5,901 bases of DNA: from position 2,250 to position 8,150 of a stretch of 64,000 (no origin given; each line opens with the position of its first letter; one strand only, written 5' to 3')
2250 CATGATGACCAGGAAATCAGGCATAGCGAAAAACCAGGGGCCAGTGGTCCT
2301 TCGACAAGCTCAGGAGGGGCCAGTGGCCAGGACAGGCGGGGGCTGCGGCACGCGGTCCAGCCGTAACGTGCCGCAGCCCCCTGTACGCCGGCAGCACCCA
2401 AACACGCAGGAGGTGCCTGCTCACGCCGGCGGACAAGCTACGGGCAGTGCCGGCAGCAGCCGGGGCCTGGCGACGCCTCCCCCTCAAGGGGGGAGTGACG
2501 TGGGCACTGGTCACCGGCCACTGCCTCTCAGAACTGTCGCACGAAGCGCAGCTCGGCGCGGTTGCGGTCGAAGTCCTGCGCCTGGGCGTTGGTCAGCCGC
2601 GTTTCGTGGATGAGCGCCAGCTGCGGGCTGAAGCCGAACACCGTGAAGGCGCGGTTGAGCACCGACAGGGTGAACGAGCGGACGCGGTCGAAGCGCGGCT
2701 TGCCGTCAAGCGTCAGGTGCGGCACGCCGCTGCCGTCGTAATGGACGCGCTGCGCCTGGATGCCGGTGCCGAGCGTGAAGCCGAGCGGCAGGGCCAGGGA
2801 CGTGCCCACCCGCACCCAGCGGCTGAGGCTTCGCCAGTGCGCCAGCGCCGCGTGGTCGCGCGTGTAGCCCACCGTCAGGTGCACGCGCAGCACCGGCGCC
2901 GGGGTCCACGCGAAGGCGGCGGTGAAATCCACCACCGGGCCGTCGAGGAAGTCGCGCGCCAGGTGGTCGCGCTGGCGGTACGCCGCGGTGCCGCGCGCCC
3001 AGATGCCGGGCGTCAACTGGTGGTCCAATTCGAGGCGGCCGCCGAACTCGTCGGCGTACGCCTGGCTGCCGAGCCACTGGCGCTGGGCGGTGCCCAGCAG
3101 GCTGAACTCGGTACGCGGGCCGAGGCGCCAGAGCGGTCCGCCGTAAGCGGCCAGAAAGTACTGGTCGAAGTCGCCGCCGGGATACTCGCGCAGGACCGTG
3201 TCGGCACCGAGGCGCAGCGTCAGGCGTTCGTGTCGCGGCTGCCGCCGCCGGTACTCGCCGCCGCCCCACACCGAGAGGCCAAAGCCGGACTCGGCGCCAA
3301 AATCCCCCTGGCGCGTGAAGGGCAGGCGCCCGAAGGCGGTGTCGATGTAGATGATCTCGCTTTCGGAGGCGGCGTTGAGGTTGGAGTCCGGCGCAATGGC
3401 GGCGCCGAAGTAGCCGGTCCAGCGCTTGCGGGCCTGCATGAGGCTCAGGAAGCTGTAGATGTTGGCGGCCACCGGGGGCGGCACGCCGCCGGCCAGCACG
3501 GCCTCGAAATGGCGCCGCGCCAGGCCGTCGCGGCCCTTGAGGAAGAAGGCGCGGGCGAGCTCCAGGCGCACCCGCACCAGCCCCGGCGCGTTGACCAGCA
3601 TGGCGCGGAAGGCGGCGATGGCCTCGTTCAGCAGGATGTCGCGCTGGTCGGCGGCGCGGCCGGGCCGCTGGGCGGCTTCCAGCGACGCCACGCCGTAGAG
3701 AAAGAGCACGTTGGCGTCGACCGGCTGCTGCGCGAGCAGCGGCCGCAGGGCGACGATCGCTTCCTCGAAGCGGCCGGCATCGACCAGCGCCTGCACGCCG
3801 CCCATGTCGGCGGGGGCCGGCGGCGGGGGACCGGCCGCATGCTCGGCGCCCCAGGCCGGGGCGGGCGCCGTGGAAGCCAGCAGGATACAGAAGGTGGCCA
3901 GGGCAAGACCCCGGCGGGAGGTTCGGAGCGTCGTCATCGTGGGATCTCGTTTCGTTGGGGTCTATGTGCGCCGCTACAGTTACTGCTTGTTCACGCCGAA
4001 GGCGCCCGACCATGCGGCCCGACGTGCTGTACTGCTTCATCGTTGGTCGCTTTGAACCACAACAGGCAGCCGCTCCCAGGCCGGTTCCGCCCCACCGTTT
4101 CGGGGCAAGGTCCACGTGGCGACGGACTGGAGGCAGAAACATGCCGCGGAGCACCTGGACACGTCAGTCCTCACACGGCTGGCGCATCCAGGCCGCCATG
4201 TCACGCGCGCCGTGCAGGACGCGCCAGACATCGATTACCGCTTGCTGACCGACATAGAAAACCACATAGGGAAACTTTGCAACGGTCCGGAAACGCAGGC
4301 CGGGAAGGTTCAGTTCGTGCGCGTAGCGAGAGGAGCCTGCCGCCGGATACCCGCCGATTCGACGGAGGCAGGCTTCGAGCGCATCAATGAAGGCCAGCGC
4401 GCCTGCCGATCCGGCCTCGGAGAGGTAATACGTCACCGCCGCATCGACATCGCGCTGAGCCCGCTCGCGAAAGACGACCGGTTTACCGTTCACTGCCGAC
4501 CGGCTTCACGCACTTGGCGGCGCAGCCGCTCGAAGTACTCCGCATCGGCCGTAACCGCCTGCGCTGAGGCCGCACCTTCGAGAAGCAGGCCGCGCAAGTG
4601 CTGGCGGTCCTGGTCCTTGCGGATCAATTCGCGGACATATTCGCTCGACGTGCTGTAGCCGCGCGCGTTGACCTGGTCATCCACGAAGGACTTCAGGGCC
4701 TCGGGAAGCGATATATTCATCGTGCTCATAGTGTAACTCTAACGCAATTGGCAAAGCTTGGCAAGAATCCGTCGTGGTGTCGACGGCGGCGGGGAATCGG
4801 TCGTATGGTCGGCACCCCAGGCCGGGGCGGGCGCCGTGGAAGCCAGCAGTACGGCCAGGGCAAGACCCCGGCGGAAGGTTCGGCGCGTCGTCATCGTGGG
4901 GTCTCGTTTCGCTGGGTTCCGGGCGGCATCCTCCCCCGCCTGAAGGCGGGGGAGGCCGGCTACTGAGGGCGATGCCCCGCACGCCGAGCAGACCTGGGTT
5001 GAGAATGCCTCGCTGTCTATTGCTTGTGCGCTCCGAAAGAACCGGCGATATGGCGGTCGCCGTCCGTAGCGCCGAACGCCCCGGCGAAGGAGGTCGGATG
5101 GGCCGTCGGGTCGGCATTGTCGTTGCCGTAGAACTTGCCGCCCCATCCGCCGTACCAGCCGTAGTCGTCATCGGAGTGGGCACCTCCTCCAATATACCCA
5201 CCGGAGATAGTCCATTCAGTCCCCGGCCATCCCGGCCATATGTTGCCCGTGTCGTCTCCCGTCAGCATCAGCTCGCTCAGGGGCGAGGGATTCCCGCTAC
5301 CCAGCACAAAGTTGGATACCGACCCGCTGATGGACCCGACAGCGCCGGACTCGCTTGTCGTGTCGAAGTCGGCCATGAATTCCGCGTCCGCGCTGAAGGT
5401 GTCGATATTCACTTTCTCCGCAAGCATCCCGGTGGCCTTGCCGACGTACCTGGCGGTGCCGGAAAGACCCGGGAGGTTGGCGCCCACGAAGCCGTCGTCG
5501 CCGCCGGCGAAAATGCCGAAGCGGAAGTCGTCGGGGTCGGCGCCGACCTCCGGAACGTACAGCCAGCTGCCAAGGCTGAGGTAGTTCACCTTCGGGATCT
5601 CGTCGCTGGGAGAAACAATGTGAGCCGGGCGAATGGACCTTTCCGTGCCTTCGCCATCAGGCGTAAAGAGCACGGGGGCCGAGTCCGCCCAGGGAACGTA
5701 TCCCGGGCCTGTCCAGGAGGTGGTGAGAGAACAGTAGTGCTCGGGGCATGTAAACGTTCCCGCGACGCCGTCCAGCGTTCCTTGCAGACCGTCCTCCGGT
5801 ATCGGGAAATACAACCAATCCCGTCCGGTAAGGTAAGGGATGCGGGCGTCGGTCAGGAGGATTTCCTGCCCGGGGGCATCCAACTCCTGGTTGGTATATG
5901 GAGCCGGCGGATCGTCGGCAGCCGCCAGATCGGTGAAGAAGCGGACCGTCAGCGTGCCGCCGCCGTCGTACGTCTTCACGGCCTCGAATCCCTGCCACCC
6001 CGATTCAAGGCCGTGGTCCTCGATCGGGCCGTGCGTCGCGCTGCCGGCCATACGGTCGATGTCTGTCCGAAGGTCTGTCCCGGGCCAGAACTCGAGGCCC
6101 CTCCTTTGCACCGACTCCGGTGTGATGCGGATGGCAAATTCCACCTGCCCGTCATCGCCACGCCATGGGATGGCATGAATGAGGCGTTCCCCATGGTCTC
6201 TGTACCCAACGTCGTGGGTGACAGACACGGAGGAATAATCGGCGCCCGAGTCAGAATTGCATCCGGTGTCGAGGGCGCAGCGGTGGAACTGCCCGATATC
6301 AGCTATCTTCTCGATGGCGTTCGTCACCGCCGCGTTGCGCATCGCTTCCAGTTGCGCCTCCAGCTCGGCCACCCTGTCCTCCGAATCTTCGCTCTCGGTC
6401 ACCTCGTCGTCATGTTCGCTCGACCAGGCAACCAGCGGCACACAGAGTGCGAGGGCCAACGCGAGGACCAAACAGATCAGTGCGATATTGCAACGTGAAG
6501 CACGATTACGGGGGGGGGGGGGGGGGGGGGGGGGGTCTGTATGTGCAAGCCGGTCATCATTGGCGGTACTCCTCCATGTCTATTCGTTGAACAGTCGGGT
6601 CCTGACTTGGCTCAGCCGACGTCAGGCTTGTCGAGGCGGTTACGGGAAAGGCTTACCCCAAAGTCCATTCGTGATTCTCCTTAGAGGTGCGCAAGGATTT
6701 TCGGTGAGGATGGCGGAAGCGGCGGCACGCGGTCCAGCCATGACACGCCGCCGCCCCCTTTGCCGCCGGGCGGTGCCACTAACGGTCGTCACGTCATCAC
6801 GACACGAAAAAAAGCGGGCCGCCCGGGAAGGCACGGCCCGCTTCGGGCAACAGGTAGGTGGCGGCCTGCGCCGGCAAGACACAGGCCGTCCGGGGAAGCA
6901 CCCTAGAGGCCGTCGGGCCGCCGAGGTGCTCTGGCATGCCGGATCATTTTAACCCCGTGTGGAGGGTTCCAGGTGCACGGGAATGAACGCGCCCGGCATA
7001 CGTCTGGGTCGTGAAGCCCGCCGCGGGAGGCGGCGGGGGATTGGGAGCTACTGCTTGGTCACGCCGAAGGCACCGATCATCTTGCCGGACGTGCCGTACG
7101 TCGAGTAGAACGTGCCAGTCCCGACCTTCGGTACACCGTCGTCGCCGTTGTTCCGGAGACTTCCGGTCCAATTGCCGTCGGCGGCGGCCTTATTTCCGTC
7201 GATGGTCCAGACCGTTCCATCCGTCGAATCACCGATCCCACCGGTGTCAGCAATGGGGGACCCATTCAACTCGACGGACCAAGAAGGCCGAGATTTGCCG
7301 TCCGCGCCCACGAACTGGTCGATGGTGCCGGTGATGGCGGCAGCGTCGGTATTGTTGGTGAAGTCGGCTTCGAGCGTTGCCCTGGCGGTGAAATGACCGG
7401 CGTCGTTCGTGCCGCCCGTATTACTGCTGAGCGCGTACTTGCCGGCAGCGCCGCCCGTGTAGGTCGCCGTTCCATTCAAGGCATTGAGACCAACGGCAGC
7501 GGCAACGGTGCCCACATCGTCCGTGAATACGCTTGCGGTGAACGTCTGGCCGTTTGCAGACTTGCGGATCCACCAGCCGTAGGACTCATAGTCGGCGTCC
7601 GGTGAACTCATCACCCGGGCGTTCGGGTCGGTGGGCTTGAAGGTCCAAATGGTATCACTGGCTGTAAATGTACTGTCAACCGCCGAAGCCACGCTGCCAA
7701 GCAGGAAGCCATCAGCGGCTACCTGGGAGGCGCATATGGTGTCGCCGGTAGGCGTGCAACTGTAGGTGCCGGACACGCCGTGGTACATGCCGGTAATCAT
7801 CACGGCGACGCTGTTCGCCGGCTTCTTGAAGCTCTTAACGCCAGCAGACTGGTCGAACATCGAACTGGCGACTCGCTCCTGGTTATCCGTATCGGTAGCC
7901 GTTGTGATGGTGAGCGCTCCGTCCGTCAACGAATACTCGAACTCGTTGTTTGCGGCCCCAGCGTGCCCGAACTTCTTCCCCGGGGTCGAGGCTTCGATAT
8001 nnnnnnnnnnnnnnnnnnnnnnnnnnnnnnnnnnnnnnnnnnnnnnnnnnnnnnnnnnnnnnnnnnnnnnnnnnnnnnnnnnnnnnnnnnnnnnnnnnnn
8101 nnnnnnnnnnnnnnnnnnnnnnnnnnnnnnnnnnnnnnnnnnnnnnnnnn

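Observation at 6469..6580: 26-nt poly-C tract separates an SD+ATG leader from a TbpB-like surface-lipoprotein ORF: predicted slipped-strand ON/OFF switch, currently OFF by one nucleotide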

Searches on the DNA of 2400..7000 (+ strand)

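Call 10: search_dna_similar(query=window:2400-7000:+, collection=plasmids, mode=near, max_rows=20)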
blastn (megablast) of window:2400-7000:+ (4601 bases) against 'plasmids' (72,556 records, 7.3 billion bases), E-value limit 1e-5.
Records with a match: 1; places in all: 1; records where one place covers at least 80% of the query: 0.
Best place of each record, by identity: 80-90% 1.
By first word of the organism name: Sphingobium 1.
By predicted mobility (MOB-suite, as given by PLSDB): non-mobilizable 1.
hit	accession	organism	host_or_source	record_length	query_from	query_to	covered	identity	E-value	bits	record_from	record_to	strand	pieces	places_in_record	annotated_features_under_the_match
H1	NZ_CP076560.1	Sphingobium xenophagum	bacteria,La Roche-Posay thermal water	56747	2203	2330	3%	81.3%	1e-18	104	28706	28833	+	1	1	type II toxin-antitoxin system ParD family antitoxin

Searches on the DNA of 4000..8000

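Call 63: search_rna_families(source=window, start=4000, end=8000, threshold=evalue, max_evalue=1)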
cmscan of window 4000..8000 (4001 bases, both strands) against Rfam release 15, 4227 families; matches with E-value up to 1: 1.
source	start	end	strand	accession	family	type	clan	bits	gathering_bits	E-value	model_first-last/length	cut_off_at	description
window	6807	6897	-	RF02784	SorX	Gene; sRNA;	-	26.5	46.6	0.0022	1-73/73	no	Singlet oxygen resistance RNA X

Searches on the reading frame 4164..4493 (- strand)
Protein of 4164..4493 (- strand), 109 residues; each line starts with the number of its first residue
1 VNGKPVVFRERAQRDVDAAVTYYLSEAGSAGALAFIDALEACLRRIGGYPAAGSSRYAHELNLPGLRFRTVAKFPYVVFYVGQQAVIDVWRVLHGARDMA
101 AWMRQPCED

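Call 7: search_protein_families(library=pfam, proteins=[window:4164-4493:-], max_evalue=0.01)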
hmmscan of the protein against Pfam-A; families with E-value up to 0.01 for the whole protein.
window:4164-4493:- (109 aa): 1 family
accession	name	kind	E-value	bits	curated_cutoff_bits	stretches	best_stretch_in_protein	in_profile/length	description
PF05016.21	ParE_toxin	-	3.1e-13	50.5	23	1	6-99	1-89/89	ParE toxin of type II toxin-antitoxin system, parDE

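Call 8: search_protein_families(library=ncbifam, proteins=[window:4164-4493:-], max_evalue=0.01)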
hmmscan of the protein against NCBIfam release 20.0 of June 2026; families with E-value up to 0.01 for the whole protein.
window:4164-4493:- (109 aa): 0 families

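Call 29: find_encoding_contigs(protein=window:4164-4493:-, flank=5000, max_places=10)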
Protein window:4164-4493:- (109 aa): no gene with exactly this product is on record in the collection.

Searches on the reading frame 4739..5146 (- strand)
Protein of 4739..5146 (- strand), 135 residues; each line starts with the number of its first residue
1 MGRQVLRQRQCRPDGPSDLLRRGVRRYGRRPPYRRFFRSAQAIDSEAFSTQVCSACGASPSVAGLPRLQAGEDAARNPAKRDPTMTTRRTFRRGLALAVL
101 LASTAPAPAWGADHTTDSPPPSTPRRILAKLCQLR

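Call 7: search_protein_families(library=pfam, proteins=[window:4739-5146:-], max_evalue=0.01)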
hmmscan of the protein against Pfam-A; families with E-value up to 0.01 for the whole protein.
window:4739-5146:- (135 aa): 0 families

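Call 8: search_protein_families(library=ncbifam, proteins=[window:4739-5146:-], max_evalue=0.01)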
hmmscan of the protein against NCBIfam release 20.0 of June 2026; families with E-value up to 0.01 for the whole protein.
window:4739-5146:- (135 aa): 0 families
